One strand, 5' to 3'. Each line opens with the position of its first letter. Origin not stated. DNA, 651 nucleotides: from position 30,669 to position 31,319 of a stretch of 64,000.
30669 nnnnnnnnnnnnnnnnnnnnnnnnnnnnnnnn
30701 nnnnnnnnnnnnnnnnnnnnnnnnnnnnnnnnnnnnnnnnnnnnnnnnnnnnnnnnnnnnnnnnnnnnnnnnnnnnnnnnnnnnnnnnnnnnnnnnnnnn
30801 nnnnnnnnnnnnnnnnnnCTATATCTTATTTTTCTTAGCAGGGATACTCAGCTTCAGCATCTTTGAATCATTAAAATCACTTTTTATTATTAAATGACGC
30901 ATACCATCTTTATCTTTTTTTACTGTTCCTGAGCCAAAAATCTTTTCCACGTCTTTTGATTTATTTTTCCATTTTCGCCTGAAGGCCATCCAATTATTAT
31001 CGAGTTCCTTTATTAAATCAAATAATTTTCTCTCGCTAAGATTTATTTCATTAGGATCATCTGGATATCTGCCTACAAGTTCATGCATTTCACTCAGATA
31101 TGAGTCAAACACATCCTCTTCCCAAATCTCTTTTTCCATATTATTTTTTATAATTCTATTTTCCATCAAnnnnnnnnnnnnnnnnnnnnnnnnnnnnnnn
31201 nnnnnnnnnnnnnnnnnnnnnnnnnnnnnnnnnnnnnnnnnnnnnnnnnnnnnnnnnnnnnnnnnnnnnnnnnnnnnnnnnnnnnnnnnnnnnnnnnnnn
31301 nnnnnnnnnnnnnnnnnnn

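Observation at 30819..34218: Remnant of a tRNA-Met-associated integrative element: integrase 3' fragment, duplicated tRNA 5' segment, and candidate cargo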

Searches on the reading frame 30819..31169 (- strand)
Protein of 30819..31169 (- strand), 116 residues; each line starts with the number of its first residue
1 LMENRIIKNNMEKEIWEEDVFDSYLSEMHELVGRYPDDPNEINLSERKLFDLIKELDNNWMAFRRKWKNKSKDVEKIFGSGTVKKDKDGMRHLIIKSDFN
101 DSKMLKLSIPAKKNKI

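Call 12: search_protein_families(library=pfam, proteins=[window:30819-31169:-], max_evalue=1)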
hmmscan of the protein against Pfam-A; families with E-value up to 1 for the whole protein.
window:30819-31169:- (116 aa): 1 family
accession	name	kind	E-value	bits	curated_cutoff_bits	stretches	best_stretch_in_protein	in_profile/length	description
PF14233.11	DUF4335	-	0.09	13.1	27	1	26-58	94-130/186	Domain of unknown function (DUF4335)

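Call 39: find_homologous_proteins(query=window:30819-31166:-, max_evalue=0.01)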
Query window:30819-31166:- (115 aa): 13 proteins with E <= 0.01 among 19 candidates.
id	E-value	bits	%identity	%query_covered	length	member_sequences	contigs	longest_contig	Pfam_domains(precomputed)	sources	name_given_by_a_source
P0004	1.7e-68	246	100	100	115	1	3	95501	-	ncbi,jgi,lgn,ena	-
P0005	6.6e-49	183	73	99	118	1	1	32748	-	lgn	-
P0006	3.5e-46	174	70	97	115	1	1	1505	-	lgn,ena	-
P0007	2.1e-45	171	68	99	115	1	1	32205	-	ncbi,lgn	ncbi:MAG: hypothetical protein V1739_05555 [Candidatus Omnitrophota bacterium]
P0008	2.0e-44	168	70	97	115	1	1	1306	-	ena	-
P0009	2.3e-44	168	68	99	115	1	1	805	-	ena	-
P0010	6.7e-44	166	67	99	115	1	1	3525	-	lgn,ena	-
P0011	6.8e-43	163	68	99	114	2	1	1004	-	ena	-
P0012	1.3e-42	162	65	97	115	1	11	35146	-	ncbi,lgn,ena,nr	ncbi:MAG: hypothetical protein KAS13_08200 [Candidatus Omnitrophica bacterium]|nr:hypothetical prote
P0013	6.8e-40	154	63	99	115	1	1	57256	-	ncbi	-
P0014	1.5e-39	152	63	97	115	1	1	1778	-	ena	-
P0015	1.2e-36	143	59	93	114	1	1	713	-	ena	-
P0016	1.1e-27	114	52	95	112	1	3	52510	-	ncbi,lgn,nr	ncbi:MAG: hypothetical protein KJ893_01610 [Candidatus Omnitrophica bacterium]|nr:hypothetical prote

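Call 41: find_encoding_contigs(protein=P0005, flank=10000, max_places=3)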
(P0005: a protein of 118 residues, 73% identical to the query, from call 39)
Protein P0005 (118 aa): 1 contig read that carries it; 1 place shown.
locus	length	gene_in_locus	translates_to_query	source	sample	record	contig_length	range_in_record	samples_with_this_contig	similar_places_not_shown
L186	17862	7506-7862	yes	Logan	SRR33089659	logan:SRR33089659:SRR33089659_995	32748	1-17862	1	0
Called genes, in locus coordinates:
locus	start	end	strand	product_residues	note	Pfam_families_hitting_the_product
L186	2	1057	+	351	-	?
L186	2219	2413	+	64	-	PF06348:DUF1059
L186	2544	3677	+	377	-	PF00657:Lipase_GDSL (faint), PF13472:Lipase_GDSL_2 (faint)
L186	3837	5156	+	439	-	PF03631:Virul_fac_BrkB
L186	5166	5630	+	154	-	PF04055:Radical_SAM (weak), PF13353:Fer4_12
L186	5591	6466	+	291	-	-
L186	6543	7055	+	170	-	PF04002:RadC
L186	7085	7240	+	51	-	-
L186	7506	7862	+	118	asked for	-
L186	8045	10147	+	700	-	PF03030:H_PPase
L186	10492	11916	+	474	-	PF01171:ATP_bind_3, PF11734:TilS_C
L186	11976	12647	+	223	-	PF12796:Ank_2, PF13637:Ank_4 (faint), PF13857:Ank_5 (weak), PF00023:Ank (weak)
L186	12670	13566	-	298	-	PF13487:HD_5, PF01966:HD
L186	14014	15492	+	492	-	PF01336:tRNA_anti-codon, PF00152:tRNA-synt_2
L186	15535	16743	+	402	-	PF12704:MacB_PCD, PF02687:FtsX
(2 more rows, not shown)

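Call 42: find_encoding_contigs(protein=P0007, flank=10000, max_places=3)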
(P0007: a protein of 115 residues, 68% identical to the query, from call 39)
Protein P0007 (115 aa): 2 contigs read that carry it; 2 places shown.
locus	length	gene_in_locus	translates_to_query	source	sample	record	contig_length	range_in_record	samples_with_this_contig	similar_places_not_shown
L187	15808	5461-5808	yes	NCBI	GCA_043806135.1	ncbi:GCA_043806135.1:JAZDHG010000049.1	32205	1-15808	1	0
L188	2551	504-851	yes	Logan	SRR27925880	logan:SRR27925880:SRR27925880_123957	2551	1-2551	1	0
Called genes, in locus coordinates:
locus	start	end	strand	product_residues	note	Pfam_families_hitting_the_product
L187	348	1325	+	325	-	PF10114:PocR, PF01590:GAF, PF13185:GAF_2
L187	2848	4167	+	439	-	PF03631:Virul_fac_BrkB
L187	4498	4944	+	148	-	PF04002:RadC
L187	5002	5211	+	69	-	-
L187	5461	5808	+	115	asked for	-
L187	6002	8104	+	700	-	PF03030:H_PPase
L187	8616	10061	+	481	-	PF01171:ATP_bind_3, PF11734:TilS_C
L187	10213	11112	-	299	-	PF13487:HD_5, PF01966:HD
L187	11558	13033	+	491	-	PF01336:tRNA_anti-codon, PF00152:tRNA-synt_2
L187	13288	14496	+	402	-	PF12704:MacB_PCD, PF02687:FtsX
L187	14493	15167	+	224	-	PF00005:ABC_tran, PF13304:AAA_21 (faint)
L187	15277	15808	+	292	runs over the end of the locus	PF01063:Aminotran_4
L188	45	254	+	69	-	-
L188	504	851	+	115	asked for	-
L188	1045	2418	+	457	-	PF03030:H_PPase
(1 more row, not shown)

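Call 43: find_encoding_contigs(protein=P0012, flank=10000, max_places=4)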
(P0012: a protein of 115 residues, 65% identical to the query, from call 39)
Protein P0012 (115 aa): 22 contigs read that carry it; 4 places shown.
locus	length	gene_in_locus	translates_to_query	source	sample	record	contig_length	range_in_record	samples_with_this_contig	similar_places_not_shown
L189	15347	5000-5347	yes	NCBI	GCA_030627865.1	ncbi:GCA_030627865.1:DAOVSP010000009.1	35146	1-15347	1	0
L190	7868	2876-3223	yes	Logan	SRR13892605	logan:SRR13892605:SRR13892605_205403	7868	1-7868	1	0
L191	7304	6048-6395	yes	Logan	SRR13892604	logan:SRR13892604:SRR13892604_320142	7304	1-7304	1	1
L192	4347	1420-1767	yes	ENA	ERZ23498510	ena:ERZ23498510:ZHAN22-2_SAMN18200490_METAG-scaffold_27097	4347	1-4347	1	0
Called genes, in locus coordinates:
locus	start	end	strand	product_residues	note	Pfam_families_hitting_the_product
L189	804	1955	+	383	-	PF02661:Fic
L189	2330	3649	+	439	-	PF03631:Virul_fac_BrkB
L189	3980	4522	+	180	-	-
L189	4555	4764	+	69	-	-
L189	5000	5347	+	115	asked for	-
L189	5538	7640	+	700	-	PF03030:H_PPase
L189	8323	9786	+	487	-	PF01171:ATP_bind_3, PF11734:TilS_C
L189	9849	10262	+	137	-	PF12796:Ank_2 (weak), PF13637:Ank_4 (faint), PF00023:Ank (faint), PF13857:Ank_5 (faint)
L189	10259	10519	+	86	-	-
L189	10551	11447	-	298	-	PF13487:HD_5, PF01966:HD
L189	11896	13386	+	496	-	PF01336:tRNA_anti-codon, PF00152:tRNA-synt_2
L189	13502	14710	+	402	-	PF12704:MacB_PCD, PF02687:FtsX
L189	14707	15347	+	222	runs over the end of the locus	PF00005:ABC_tran, PF13304:AAA_21 (faint)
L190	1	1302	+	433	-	?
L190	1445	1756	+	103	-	-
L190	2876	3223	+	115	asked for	-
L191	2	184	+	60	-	?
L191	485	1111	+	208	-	-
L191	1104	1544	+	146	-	-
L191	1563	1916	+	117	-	-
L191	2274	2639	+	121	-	PF05973:Gp49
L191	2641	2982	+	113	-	PF13744:HTH_37 (weak), PF01381:HTH_3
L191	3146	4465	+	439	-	PF03631:Virul_fac_BrkB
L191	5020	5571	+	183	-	-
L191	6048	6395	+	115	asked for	-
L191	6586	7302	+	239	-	?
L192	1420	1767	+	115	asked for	-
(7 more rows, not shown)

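Call 58: search_protein_families(library=ncbifam, proteins=[window:30819-31166:-], max_evalue=0.1)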
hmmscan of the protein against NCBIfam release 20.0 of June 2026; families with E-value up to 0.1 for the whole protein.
window:30819-31166:- (115 aa): 0 families

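Call 62: predict_structure(alignment_id=A2)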
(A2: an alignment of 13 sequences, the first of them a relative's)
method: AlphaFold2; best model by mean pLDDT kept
length: 115 residues; sequences in the alignment: 13
mean_pLDDT: 60.4   pTM: 0.41
mean pLDDT of the five models: 60.4, 51.8, 50.5, 49.0, 48.7
residues with pLDDT >= 90: 0; 70-90: 49; 50-70: 19; < 50: 47
segments of 3 or more residues with pLDDT < 50: 1-13, 78-84, 89-115
pLDDT, mean of each block of 10 residues (from residue 1): 36 56 79 75 76 84 79 58 50 44 41 35
secondary structure, 60 per line:
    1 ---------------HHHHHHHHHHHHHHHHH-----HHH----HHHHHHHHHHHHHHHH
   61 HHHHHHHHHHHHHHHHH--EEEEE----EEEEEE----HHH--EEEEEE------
elements in order: H16-32 H45-77 E80-84 E89-94 E104-109
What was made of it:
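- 30819..31166 (-): p115: a conserved small protein always found immediately upstream of hppA, including in the outgroup. Function unknown. AlphaFold pLDDT 60 (call 62).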

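Call 71: search_protein_families(library=padloc, proteins=[window:30819-31166:-, L191:485-1111:+, L191:1104-1544:+, L191:1563-1916:+, L189:804-1955:+, L189:3980-4522:+], max_evalue=0.01)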
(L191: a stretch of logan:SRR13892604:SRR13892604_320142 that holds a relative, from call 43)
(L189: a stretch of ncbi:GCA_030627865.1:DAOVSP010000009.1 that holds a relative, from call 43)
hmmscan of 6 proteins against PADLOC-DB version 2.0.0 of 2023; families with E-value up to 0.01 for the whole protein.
window:30819-31166:- (115 aa): 0 families

L191:485-1111:+ (208 aa): 0 families

L191:1104-1544:+ (146 aa): 0 families

L191:1563-1916:+ (117 aa): 1 family
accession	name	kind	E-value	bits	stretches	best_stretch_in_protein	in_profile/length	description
PDLC04447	PDC-M14A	-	0.0066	14.8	0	39-63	15-39/152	-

L189:804-1955:+ (383 aa): 7 families
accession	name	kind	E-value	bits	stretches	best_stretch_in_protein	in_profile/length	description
PDLC03963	SoFic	-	2e-42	143.9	1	49-356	53-350/361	-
PDLC04836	PDC-S04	-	3.7e-15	53.8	1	57-213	30-190/244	-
PDLC04837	PDC-S04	-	4.7e-15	53.5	1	60-251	33-216/234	-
PDLC04966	PDC-S24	-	1.7e-14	51.6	1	107-216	229-342/497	-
PDLC04840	PDC-S04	-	2.9e-12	44.8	1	60-214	19-179/227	-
PDLC04839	PDC-S04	-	8.2e-12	43.2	1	107-216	56-165/205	-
PDLC04838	PDC-S04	-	4.4e-07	27.9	1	137-222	86-174/209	-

L189:3980-4522:+ (180 aa): 0 families
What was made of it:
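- Checked: The two small proteins have no Pfam, NCBIfam or PADLOC family (calls 12, 58, 71).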

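Call 74: fold_search(model_id=the predicted structure, library=pdb)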
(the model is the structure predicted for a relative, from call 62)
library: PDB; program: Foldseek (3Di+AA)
matches with E <= 10: 21; with E <= 0.001: 0
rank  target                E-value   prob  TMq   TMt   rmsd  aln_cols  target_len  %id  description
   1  2lmc_MODEL_1_B        2.9e+00  0.18  0.23  0.39   3.4        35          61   28  Structure of T7 transcription factor Gp2-E. coli RNAp jaw domain complex (released 2012-03-14)
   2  4yfn_D                3.6e+00  0.14  0.23  0.03   3.7        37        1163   27  Escherichia coli RNA polymerase in complex with squaramide compound 14 (N-[3,4-dioxo-2-(4-{[4-(trifluoromethyl)benzyl] (released 2015-03-11)
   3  2hjj_MODEL_1_A        4.4e+00  0.05  0.15  0.23   6.0        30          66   13  Solution NMR structure of protein ykfF from Escherichia coli. Northeast Structural Genomics target ER397. (released 2006-08-29)
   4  6j9e_D                5.0e+00  0.06  0.19  0.02  10.9        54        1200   24  Cryo-EM structure of Xanthomonos oryzae transcription elongation complex with NusA and the bacteriophage protein P7 (released 2019-07-17)
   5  1ue9_MODEL_1_A        5.8e+00  0.08  0.14  0.20   4.9        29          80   24  Solution structure of the fourth SH3 domain of human intersectin 2 (KIAA1256) (released 2003-11-09)
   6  6j9f_D                5.8e+00  0.07  0.20  0.02   3.8        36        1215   33  Cryo-EM structure of Xanthomonos oryzae transcription elongation complex with the bacteriophage protein P7 (released 2019-07-17)
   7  5ipl_D                6.6e+00  0.08  0.19  0.02   2.7        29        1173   28  SigmaS-transcription initiation complex with 4-nt nascent RNA (released 2016-03-30)
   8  8dkc_D                7.6e+00  0.08  0.24  0.03   3.5        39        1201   28  P. gingivalis RNA Polymerase (released 2023-06-21)
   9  2dnl_MODEL_1_A        7.6e+00  0.04  0.18  0.18   3.3        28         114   21  Solution structure of RNA binding domain in Cytoplasmic polyadenylation element binding protein 3 (released 2006-10-26)
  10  2prv_A                7.6e+00  0.04  0.18  0.14   8.4        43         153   14  Crystal structure of an uncharacterized protein (yobk, bsu18990) from bacillus subtilis at 1.30 A resolution (released 2007-05-22)
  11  8iuf_4H               8.1e+00  0.05  0.17  0.11   5.0        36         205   19  Cryo-EM structure of Euglena gracilis super-complex I+III2+IV, composite (released 2024-02-28)
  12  2ve7_D                8.1e+00  0.03  0.24  0.14  25.9       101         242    9  Crystal structure of a bonsai version of the human Ndc80 complex (released 2008-05-13)
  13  1ci3                  8.7e+00  0.08  0.19  0.10   2.9        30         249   27  CYTOCHROME F FROM THE B6F COMPLEX OF PHORMIDIUM LAMINOSUM (released 1999-08-11)
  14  5uk3_B                8.7e+00  0.02  0.19  0.16  12.0        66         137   12  Crystal structure of cyanase from T. urticae (released 2017-06-21)
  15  2prv_B                9.3e+00  0.03  0.18  0.14   8.4        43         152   14  Crystal structure of an uncharacterized protein (yobk, bsu18990) from bacillus subtilis at 1.30 A resolution (released 2007-05-22)
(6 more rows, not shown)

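Call 86: find_encoding_contigs(protein=P0013, flank=10000, max_places=2)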
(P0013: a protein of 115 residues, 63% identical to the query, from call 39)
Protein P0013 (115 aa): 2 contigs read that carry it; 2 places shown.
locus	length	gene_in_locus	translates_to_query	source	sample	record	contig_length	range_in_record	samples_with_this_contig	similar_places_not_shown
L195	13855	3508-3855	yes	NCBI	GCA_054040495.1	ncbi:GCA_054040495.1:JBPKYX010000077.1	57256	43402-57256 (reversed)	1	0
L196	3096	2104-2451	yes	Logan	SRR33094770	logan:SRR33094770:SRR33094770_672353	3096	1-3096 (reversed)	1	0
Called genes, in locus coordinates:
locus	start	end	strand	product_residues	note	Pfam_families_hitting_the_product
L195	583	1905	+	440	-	PF03631:Virul_fac_BrkB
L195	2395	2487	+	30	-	-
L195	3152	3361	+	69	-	-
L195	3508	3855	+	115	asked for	-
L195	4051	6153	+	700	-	PF03030:H_PPase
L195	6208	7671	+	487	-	PF01171:ATP_bind_3, PF11734:TilS_C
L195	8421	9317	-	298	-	PF13487:HD_5, PF01966:HD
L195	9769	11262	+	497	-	PF01336:tRNA_anti-codon, PF00152:tRNA-synt_2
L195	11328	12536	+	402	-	PF12704:MacB_PCD, PF02687:FtsX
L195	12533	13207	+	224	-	PF00005:ABC_tran, PF13304:AAA_21 (faint)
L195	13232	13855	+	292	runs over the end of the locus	PF01063:Aminotran_4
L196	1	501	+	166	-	?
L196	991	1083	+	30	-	-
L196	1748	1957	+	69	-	-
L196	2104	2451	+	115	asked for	-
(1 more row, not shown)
